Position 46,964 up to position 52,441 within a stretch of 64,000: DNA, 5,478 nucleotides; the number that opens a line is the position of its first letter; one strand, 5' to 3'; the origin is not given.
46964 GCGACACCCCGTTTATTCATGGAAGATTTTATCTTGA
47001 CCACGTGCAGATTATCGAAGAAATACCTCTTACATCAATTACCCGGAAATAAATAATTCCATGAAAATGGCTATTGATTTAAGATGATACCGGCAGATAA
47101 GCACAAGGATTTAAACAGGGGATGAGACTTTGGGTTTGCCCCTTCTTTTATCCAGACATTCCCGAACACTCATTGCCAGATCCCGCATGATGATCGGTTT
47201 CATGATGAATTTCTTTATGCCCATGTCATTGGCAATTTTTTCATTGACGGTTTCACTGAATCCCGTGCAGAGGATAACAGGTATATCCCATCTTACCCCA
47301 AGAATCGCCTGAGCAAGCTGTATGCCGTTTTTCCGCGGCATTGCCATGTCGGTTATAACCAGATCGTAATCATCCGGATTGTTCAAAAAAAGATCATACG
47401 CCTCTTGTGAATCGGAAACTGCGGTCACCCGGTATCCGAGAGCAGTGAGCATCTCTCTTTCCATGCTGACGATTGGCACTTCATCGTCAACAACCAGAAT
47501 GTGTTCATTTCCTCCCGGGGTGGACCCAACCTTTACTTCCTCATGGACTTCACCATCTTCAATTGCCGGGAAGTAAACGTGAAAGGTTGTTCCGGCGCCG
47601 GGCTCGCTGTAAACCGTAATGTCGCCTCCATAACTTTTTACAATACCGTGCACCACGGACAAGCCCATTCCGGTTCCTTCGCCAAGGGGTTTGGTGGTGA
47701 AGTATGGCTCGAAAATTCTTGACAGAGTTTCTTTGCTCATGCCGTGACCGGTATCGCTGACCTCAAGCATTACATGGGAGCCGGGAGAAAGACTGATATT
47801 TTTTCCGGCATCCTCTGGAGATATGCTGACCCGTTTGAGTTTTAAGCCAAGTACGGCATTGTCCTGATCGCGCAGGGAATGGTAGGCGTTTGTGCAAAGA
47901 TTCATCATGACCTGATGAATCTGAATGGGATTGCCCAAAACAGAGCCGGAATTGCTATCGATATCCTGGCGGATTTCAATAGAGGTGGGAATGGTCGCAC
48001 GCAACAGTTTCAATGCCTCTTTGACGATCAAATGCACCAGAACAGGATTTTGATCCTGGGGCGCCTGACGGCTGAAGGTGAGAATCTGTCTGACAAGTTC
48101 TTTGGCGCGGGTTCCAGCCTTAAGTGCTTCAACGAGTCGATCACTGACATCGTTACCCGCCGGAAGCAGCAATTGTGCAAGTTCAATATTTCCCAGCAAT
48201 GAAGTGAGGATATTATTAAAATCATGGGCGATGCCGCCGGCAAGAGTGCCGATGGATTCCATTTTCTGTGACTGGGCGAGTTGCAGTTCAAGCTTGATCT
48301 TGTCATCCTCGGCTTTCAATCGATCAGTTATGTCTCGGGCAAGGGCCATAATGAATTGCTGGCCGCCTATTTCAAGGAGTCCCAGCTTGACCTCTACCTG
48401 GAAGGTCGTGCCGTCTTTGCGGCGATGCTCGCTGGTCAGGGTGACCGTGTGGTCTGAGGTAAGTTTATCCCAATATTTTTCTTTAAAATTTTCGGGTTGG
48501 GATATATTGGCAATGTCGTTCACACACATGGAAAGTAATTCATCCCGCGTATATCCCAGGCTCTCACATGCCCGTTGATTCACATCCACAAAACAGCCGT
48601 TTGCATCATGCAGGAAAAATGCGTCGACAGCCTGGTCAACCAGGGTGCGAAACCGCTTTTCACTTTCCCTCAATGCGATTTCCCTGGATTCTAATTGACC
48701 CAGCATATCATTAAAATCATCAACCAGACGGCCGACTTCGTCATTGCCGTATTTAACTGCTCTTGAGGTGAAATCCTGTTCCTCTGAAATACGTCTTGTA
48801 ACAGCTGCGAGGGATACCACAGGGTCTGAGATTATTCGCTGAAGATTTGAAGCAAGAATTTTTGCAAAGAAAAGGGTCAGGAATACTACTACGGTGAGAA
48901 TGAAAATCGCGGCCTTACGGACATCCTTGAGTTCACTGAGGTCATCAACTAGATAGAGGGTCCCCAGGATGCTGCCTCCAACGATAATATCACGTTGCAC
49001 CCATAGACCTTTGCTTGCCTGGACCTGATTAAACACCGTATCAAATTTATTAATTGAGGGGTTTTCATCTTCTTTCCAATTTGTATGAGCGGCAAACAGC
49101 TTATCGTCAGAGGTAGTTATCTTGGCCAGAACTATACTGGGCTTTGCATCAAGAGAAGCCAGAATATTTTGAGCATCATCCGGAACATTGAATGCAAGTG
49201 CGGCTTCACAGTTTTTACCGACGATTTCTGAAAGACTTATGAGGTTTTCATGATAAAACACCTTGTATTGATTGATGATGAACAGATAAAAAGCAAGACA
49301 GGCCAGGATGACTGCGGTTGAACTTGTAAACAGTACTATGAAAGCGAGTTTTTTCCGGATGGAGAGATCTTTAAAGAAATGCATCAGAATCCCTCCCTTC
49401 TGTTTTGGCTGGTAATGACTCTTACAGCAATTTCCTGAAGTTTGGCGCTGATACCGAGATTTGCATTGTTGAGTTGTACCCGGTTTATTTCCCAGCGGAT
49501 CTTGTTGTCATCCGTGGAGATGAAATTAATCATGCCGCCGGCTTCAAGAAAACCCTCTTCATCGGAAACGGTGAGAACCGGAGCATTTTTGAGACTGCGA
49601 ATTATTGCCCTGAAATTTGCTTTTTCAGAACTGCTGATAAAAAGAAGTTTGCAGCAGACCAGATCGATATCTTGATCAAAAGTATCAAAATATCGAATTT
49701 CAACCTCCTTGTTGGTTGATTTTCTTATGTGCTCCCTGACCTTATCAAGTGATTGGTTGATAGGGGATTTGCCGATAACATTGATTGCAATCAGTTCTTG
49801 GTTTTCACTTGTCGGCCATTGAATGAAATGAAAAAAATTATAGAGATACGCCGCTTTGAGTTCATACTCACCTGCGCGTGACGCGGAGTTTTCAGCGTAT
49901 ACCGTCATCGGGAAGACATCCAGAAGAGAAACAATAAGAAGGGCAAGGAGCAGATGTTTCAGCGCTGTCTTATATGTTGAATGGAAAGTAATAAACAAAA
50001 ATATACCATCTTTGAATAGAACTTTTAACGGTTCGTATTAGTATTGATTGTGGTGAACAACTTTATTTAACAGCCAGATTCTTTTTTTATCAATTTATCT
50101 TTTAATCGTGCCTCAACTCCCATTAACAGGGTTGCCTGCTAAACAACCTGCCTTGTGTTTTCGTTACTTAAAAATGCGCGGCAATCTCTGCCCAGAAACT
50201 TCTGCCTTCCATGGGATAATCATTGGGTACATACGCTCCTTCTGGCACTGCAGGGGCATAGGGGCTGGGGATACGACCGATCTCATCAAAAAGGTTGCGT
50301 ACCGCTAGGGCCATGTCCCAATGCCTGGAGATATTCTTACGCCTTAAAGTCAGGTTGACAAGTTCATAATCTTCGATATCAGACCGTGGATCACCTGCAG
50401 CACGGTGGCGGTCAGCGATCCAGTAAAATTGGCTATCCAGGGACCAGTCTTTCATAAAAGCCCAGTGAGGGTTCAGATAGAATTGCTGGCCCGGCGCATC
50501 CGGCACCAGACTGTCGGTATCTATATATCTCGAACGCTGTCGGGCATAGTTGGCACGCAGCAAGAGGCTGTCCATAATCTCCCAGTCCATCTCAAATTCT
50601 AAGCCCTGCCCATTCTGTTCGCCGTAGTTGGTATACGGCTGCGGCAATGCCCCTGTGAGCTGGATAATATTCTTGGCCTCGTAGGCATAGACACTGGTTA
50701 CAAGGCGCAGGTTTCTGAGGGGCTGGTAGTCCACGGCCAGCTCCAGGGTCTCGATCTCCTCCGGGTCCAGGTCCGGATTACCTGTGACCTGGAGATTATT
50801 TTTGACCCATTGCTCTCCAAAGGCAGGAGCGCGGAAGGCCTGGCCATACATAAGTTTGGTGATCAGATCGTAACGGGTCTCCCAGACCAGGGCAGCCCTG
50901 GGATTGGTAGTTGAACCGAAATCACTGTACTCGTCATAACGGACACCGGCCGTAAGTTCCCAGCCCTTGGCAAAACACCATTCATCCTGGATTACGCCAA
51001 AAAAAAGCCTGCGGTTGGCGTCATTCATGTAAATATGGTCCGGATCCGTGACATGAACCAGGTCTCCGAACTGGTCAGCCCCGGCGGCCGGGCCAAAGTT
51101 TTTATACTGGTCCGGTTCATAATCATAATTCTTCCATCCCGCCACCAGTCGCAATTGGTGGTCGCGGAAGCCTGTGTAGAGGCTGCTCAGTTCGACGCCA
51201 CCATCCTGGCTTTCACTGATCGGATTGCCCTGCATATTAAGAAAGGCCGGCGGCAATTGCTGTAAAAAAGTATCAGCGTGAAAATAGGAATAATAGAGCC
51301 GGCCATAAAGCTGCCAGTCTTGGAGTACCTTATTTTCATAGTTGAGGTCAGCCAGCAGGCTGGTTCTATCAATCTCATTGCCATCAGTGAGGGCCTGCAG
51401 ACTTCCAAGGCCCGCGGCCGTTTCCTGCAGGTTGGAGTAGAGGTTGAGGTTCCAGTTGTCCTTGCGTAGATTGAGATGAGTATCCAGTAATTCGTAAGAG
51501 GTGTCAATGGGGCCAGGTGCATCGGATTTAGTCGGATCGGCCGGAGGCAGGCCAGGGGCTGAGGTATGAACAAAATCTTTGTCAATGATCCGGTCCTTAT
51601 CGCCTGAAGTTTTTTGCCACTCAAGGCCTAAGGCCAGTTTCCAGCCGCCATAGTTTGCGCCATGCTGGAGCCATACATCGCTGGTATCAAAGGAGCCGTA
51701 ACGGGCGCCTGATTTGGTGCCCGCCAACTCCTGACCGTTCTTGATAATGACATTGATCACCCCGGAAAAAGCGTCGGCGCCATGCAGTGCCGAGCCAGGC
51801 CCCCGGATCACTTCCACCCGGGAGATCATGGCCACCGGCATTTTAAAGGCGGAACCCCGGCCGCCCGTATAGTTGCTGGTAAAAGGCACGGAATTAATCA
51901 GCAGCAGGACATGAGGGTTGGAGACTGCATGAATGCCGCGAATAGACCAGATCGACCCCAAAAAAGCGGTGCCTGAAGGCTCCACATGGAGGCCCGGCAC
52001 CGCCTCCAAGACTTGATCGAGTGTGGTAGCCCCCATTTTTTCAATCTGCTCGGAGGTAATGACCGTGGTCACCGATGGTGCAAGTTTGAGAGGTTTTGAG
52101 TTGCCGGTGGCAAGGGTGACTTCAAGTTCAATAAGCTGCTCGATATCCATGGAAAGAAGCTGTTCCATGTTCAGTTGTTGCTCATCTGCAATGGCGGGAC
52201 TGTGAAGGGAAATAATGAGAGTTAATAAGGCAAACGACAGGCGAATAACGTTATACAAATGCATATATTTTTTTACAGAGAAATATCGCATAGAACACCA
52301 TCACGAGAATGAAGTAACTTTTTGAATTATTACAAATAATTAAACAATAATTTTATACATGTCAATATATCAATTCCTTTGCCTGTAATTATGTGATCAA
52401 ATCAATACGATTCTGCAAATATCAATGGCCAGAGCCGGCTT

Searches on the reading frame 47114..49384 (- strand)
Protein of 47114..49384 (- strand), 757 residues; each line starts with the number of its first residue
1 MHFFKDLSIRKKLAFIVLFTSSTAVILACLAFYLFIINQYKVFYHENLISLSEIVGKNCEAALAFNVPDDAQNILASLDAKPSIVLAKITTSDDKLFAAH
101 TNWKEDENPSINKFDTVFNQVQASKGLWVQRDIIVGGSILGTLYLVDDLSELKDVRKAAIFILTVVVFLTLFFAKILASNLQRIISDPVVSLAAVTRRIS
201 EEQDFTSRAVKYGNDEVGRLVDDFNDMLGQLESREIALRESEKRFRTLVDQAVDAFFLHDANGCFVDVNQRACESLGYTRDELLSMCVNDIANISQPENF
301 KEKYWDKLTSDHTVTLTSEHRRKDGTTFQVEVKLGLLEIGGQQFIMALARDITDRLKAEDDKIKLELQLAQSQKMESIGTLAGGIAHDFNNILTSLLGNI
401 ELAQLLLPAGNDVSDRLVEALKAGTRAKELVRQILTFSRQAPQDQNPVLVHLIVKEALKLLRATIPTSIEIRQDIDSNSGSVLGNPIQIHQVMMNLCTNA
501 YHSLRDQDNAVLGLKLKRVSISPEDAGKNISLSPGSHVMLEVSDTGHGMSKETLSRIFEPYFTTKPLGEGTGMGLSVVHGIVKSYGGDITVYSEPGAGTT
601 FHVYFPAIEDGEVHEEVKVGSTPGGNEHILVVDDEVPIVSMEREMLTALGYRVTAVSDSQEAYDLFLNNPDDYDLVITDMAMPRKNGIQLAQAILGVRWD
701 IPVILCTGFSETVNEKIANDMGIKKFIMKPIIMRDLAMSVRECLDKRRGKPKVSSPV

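Call 13: search_protein_families(library=pfam, proteins=[window:47114-49384:-], max_evalue=0.001)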
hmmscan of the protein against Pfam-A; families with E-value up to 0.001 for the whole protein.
window:47114-49384:- (757 aa): 10 families
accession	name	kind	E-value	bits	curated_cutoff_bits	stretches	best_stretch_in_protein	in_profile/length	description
PF02518.31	HATPase_c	-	5.1e-24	85.3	26.4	1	484-607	1-109/111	Histidine kinase-, DNA gyrase B-, and HSP90-like ATPase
PF00072.30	Response_reg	-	3.6e-19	69.4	30.2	1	629-739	1-109/111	Response regulator receiver domain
PF13426.13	PAS_9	-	7.5e-12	45.9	27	1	254-354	2-103/103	PAS domain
PF17152.10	CHASE8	-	1.2e-11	45.2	27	1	45-146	6-102/102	Periplasmic sensor domain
PF00989.32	PAS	-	9.3e-09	35.7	22.6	1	244-351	2-112/113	PAS fold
PF00672.30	HAMP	-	9.7e-09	35.9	25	1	183-232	4-52/53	HAMP domain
PF00512.31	HisKA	-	2.2e-07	31.3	26.9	1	379-440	3-63/66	His Kinase A (phospho-acceptor) domain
PF08448.16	PAS_4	-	4.9e-07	30.4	23.1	1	249-355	1-108/110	PAS fold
PF13188.13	PAS_8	-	1.1e-06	28.8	21.8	1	244-292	2-47/65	PAS domain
PF08447.18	PAS_3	-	0.00087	20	25.6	0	266-332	2-70/89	PAS fold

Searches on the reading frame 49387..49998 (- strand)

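Call 101: search_protein_families(library=pfam, proteins=[window:49387-49998:-], max_evalue=0.0001)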
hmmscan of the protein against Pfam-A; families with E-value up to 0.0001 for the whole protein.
window:49387-49998:- (204 aa): 1 family
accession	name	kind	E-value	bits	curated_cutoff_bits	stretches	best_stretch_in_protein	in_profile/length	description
PF13689.11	DUF4154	-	4.5e-36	124.5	24.9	1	45-191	1-142/143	YfiR/HmsC-like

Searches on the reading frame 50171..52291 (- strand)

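Call 13: search_protein_families(library=pfam, proteins=[window:50171-52291:-], max_evalue=0.001)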
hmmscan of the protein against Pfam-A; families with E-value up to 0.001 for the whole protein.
window:50171-52291:- (707 aa): 3 families
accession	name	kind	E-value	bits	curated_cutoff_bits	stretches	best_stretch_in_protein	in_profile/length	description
PF00593.30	TonB_dep_Rec_b-barrel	-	9.1e-39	135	27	1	274-667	18-436/436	TonB dependent receptor-like, beta-barrel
PF07715.20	Plug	-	3.8e-21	76.1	23.9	1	71-178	5-107/107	TonB-dependent Receptor Plug Domain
PF14905.12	OMP_b-brl_3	-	1.1e-09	38.2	27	1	499-669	204-375/408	Outer membrane protein beta-barrel family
